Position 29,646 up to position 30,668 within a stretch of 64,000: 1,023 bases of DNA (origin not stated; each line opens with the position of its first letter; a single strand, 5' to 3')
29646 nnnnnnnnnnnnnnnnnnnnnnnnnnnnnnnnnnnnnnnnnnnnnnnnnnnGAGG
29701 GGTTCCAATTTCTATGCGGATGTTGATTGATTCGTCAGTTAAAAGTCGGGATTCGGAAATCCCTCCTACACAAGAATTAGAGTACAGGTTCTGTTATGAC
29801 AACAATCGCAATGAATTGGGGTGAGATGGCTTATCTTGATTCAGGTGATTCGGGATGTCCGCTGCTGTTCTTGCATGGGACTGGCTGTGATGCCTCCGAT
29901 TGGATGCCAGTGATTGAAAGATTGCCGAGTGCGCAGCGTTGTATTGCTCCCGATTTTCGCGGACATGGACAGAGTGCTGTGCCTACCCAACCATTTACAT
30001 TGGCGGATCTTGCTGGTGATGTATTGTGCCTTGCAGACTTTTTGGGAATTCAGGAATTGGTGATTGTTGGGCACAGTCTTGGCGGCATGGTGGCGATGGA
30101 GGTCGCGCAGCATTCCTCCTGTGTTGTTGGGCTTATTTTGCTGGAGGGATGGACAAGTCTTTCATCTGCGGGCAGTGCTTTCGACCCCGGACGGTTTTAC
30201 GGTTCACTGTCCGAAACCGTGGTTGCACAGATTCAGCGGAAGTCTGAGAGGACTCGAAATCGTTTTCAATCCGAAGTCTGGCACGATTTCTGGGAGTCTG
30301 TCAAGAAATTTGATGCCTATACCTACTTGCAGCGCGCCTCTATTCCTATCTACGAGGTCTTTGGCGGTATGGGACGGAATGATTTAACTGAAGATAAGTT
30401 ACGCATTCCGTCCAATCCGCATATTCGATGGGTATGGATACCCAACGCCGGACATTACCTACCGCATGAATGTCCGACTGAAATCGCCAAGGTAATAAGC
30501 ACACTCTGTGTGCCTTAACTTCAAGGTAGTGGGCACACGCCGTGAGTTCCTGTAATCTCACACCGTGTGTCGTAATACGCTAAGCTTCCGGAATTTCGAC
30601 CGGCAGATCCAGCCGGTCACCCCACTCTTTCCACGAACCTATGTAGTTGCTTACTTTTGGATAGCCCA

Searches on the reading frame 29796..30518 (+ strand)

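Call 9: search_protein_families(library=pfam, proteins=[window:29796-30518:+], max_evalue=0.001)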
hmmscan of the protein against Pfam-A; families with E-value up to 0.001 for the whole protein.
window:29796-30518:+ (240 aa): 6 families
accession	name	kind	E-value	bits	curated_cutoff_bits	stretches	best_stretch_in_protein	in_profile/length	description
PF12697.13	Abhydrolase_6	-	2e-24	87.9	26.3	1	23-232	1-216/217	Alpha/beta hydrolase family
PF00561.26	Abhydrolase_1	-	1.2e-19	71.4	25.8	1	22-155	2-145/245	alpha/beta hydrolase fold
PF12146.15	Hydrolase_4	-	2.7e-07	30.6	27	1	24-120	8-111/239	Serine aminopeptidase, S33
PF12695.13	Abhydrolase_5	-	0.00012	22.4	27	1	81-119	52-90/164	Alpha/beta hydrolase family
PF07819.20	PGAP1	-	0.00021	21.5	24.3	0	85-148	90-157/233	PGAP1-like alpha/beta domain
PF00975.26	Thioesterase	-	0.00043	21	26.4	1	78-105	58-85/226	Thioesterase domain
